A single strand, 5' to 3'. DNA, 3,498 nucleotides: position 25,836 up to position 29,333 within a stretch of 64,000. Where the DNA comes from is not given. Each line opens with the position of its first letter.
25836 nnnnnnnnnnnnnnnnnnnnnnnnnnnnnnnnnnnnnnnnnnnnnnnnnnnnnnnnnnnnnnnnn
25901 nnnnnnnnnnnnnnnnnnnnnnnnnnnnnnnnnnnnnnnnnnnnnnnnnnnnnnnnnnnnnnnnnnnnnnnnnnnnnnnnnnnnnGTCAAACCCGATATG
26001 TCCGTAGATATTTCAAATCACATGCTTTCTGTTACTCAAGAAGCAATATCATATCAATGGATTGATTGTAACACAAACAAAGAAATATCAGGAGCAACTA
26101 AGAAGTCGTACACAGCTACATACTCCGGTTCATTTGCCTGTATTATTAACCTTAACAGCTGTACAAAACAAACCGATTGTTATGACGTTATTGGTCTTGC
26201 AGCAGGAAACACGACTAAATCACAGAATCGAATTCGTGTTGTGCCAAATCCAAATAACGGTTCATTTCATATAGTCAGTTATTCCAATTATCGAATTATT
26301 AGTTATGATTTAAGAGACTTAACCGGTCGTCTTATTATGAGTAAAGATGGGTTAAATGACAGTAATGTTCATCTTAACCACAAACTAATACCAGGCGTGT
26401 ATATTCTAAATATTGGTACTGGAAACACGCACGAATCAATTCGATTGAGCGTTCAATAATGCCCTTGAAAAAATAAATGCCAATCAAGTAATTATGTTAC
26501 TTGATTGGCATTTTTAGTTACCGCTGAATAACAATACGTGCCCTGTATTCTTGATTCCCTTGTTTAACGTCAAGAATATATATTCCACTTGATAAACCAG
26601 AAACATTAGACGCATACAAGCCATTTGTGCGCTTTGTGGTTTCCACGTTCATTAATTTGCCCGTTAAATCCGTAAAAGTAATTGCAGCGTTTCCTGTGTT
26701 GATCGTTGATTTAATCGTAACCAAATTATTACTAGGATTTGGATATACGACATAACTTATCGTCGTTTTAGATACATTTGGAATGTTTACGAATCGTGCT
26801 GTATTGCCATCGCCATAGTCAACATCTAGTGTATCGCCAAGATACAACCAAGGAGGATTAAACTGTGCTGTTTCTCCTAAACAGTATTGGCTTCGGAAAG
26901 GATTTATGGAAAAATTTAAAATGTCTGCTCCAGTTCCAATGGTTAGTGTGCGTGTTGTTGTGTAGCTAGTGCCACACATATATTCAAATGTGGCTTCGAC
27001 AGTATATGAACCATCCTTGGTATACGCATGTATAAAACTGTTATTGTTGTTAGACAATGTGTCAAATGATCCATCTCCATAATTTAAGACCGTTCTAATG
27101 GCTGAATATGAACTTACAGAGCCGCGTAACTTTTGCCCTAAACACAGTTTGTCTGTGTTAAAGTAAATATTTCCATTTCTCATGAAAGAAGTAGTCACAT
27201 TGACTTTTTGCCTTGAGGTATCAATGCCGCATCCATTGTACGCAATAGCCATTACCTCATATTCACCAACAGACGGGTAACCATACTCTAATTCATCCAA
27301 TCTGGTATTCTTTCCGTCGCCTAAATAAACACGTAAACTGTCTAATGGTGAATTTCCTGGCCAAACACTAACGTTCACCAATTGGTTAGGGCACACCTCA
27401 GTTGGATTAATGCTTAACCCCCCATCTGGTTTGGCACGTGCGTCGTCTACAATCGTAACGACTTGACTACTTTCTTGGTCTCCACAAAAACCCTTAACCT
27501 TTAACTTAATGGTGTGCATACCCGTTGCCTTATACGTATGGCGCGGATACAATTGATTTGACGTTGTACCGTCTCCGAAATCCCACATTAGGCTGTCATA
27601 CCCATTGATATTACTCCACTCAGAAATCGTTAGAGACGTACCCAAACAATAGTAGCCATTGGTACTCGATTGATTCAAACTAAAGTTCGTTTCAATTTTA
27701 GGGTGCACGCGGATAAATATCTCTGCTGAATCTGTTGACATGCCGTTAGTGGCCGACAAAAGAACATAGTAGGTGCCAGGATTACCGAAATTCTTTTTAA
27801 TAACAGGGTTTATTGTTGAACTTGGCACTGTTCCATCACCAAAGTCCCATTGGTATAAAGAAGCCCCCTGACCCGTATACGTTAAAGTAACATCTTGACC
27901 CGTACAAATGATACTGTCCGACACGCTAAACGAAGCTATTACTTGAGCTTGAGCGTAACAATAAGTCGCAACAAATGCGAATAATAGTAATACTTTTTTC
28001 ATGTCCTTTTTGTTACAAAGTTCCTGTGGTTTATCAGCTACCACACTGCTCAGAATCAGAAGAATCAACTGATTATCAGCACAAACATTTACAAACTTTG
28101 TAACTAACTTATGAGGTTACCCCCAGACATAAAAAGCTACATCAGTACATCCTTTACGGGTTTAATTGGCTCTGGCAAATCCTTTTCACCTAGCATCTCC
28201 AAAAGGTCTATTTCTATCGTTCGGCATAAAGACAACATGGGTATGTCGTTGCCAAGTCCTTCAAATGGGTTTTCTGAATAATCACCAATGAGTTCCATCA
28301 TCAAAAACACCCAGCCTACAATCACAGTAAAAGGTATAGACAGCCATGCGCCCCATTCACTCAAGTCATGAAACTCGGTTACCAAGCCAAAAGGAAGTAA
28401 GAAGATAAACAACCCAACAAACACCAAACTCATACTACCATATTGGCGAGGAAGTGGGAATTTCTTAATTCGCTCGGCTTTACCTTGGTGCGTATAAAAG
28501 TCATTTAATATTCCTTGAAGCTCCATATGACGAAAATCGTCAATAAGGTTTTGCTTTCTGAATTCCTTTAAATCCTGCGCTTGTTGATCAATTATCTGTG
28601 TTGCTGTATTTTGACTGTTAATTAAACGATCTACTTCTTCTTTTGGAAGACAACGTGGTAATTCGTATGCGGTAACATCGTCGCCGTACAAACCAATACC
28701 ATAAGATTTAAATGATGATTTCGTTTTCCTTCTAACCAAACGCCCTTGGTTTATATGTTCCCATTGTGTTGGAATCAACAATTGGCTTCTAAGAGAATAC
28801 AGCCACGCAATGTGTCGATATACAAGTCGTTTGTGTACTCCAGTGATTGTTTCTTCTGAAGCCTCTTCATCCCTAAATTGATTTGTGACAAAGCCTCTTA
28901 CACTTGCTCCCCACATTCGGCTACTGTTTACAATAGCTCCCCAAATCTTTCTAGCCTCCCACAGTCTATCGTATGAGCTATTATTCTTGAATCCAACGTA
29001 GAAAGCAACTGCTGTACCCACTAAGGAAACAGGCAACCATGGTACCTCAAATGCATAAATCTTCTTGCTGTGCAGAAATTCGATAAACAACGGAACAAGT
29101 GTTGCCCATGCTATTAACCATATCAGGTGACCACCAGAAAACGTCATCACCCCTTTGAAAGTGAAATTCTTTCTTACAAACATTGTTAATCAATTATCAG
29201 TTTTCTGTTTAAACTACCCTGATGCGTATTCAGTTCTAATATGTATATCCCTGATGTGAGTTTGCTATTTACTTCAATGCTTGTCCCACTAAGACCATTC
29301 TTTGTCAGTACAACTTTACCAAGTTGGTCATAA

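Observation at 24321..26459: LamG-lectin T9SS cargo with six copies of a ~47-aa double-'CDS' cysteine repeat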

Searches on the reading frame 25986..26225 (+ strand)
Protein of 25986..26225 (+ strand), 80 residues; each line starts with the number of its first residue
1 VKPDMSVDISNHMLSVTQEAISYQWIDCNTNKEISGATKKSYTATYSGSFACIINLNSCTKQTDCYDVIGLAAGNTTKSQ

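Call 7: search_protein_families(library=pfam, proteins=[window:25995-26225:+], max_evalue=10)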
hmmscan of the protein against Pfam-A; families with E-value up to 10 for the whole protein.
seq(77 aa): 1 family
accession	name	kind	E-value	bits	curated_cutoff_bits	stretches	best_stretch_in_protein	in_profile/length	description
PF01221.23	Dynein_light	-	0.0024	18.6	29.1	1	1-52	8-57/86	Dynein light chain type 1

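Call 54: find_homologous_proteins(query=window:25986-26225:+, max_evalue=0.001)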
Query seq(80 aa): no candidate shares three 5-residue words with the query. No homologue found.

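Call 59: search_solved_structures(query=A3, max_evalue=10, show_alignments=2)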
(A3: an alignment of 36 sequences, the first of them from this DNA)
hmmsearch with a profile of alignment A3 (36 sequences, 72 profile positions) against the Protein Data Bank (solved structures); distinct sequences matched with E-value up to 10: 6.
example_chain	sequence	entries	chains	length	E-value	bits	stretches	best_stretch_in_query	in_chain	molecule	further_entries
9c2d_S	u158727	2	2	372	1.6e-12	50.1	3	13-68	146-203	Tail protein | Putative tail protein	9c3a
9ncf_S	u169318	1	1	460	1.5e-09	40.6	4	8-68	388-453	Immunoglobulin-like domain protein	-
3shs_A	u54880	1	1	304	0.0018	21.1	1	4-54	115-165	Hoc head outer capsid protein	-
5lxk_A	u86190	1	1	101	0.13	15.1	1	18-65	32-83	Decoration protein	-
8zvi_a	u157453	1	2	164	0.42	13.5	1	18-65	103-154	Decoration protein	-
7lt1_A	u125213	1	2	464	0.74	12.7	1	20-46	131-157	Protein MB21D2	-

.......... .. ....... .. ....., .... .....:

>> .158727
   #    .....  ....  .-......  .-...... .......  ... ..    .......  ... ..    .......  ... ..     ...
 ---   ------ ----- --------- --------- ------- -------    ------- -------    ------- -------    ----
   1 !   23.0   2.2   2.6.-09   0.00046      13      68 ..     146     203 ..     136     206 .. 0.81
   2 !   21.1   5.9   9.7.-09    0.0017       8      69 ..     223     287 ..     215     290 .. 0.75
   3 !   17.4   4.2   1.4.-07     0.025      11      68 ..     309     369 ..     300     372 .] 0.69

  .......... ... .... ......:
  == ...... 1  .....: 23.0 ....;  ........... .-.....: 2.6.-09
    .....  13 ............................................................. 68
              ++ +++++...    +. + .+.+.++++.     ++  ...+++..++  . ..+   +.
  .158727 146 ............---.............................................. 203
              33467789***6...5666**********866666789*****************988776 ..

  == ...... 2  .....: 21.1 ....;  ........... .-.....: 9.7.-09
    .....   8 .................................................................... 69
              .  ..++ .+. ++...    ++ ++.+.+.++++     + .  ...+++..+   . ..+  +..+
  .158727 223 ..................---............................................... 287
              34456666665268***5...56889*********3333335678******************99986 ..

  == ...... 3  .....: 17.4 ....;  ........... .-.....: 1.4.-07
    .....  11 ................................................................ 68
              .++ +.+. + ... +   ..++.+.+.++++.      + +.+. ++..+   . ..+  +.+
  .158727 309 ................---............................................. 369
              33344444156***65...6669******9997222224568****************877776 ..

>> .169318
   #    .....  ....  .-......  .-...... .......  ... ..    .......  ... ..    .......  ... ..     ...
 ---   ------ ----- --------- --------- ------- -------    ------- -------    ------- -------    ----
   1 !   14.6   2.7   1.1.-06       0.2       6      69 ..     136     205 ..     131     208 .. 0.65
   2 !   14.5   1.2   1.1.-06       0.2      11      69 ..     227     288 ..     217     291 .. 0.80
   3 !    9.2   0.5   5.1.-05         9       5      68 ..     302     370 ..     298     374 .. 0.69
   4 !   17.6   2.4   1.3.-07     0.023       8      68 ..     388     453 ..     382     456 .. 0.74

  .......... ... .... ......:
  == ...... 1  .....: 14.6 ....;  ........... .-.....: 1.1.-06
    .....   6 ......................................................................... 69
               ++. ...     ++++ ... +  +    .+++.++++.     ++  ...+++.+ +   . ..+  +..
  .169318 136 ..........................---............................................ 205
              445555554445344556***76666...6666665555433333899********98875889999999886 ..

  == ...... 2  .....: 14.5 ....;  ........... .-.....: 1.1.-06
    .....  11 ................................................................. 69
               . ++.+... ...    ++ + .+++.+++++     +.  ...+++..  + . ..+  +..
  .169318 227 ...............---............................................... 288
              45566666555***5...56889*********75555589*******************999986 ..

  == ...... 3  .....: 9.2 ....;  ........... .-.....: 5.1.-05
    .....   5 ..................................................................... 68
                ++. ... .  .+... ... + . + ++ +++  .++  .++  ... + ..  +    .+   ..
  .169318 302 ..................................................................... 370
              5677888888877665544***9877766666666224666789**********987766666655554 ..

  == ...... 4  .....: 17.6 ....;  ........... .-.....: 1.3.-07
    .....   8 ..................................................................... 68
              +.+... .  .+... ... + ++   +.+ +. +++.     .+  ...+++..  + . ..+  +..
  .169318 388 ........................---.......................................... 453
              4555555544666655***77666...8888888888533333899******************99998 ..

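Call 60: search_protein_families(library=pfam, alignment_id=A3, max_evalue=0.1)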
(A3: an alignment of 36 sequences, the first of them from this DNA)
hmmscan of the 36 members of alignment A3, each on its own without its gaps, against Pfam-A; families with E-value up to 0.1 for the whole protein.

A. member 1, seq(71 aa): 1 family
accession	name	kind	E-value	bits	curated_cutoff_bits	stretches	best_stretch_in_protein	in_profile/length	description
PF01221.23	Dynein_light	-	0.0014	19.4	29.1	1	2-53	8-57/86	Dynein light chain type 1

B. families by the number of members that match (of 36 scanned): 16 families
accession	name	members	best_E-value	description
PF19081.6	Ig_7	9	0.00024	Ig-like domain CHU_C associated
PF22352.2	K319L-like_PKD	2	0.00026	K319L-like, PKD domain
PF00801.26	PKD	2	0.0021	PKD domain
PF16820.11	PKD_3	2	0.023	PKD-like domain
PF01221.23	Dynein_light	1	0.0014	Dynein light chain type 1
PF16709.11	SCAB-Ig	1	0.01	Ig domain of plant-specific actin-binding protein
PF00630.25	Filamin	1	0.022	Filamin/ABP280 repeat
PF14543.11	TAXi_N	1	0.024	Xylanase inhibitor N-terminal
PF06832.18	BiPBP_C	1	0.033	Penicillin-Binding Protein C-terminus Family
PF19408.5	PKD_6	1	0.037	PKD-like domain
PF07495.19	Y_Y_Y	1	0.042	Y_Y_Y domain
PF14122.12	YokU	1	0.048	YokU-like protein, putative antitoxin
PF08685.16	GON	1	0.072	GON domain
PF05221.23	AdoHcyase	1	0.097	S-adenosyl-L-homocysteine hydrolase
PF18981.6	InlK_D3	1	0.098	Internalin K domain (D3/D4)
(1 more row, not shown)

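Call 80: predict_structure(alignment_id=A3)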
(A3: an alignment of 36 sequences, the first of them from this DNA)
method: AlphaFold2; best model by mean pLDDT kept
length: 71 residues; sequences in the alignment: 36
mean_pLDDT: 93.7   pTM: 0.81
mean pLDDT of the five models: 93.7, 93.6, 91.4, 90.5, 90.4
residues with pLDDT >= 90: 62; 70-90: 8; 50-70: 1; < 50: 0
segments of 3 or more residues with pLDDT < 50: none
pLDDT, mean of each block of 10 residues (from residue 1): 90 96 97 97 96 94 90 58
secondary structure, 60 per line:
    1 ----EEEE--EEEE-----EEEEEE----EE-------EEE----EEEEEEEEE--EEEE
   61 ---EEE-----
elements in order: E5-8 E11-14 E20-25 E39-41 E46-54 E57-60 E64-66

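Call 84: fold_search(model_id=the predicted structure, library=pdb)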
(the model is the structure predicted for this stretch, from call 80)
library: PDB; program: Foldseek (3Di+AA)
matches with E <= 10: 1299; with E <= 0.001: 0
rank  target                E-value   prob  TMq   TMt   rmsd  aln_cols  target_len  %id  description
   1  3bfo_A                1.7e-02  1.00  0.66  0.56   2.3        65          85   18  Crystal structure of Ig-like C2-type 2 domain of the human Mucosa-associated lymphoid tissue lymphoma translocation pr (released 2007-12-11)
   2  5vl3_R                4.5e-02  1.00  0.54  0.15   7.1        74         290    9  CD22 d1-d3 in complex with therapeutic Fab Epratuzumab (released 2017-10-11)
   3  5vkm_A                5.3e-02  1.00  0.57  0.15   5.1        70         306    8  Crystal structure of human CD22 Ig domains 1-3 in complex with alpha 2-6 sialyllactose (released 2017-10-04)
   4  7o52_U                5.6e-02  1.00  0.66  0.30   2.4        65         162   14  CD22 d6-d7 in complex with Fab m971 (released 2021-07-28)
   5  5vkj_A                5.9e-02  1.00  0.57  0.15   5.0        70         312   10  Crystal structure of human CD22 Ig domains 1-3 (released 2017-10-04)
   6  5vl3_Q                5.9e-02  1.00  0.55  0.15   5.7        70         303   10  CD22 d1-d3 in complex with therapeutic Fab Epratuzumab (released 2017-10-11)
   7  9rm3_D                6.2e-02  0.98  0.51  0.16   5.9        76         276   12  Crystal structure of human CD22 Ig domains 1-3 in complex with modified sialoside 17 (released 2026-01-28)
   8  9rob_B                6.6e-02  1.00  0.56  0.15   5.3        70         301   10  Crystal structure of human CD22 Ig domains 1-3 in complex with modified sialoside 1B (released 2025-12-10)
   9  9ro7_B                6.6e-02  1.00  0.57  0.15   6.1        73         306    8  Crystal structure of human CD22 Ig domains 1-3 in complex with modified sialoside 7-012 (released 2025-12-10)
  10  5vl3_T                7.0e-02  1.00  0.58  0.16   5.8        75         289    8  CD22 d1-d3 in complex with therapeutic Fab Epratuzumab (released 2017-10-11)
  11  3k0w                  8.7e-02  1.00  0.59  0.25   3.8        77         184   18  Crystal structure of the tandem IG-like C2-type 2 domains of the human mucosa-associated lymphoid tissue lymphoma transl (released 2009-10-27)
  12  9ro7_A                1.1e-01  0.99  0.57  0.15   4.3        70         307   10  Crystal structure of human CD22 Ig domains 1-3 in complex with modified sialoside 7-012 (released 2025-12-10)
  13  9rm3_A                1.1e-01  0.99  0.56  0.15   6.3        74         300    9  Crystal structure of human CD22 Ig domains 1-3 in complex with modified sialoside 17 (released 2026-01-28)
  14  9gh5_D                1.3e-01  0.97  0.56  0.23   5.5        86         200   17  Complex of Fusobacterium nucleatum CbpF with human CEACAM1 (released 2025-04-02)
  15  7pq4_MODEL_1_A        1.5e-01  1.00  0.62  0.50   2.1        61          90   23  NMR Structure of RgpB C-terminal Domain (released 2022-09-28)
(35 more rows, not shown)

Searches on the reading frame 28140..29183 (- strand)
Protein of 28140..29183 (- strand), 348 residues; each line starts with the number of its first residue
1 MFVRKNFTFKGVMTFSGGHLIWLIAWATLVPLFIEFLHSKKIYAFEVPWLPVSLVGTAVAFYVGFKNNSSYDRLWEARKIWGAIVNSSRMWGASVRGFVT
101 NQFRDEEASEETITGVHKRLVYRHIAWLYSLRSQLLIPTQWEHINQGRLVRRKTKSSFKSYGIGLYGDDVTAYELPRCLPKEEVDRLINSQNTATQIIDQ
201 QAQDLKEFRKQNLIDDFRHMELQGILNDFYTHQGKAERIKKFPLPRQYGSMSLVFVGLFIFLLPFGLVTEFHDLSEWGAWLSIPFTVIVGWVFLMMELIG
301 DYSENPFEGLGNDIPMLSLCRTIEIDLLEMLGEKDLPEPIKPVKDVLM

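Call 89: search_protein_families(library=pfam, proteins=[window:28140-29183:-], max_evalue=0.001)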
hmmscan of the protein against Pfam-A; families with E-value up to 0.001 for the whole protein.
window:28140-29183:- (348 aa): 1 family
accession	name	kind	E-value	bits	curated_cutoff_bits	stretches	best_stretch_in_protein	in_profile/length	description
PF25539.1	Bestrophin_2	-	4.9e-47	161.3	27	1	24-329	28-288/288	Bacterial/Fungal Bestrophin protein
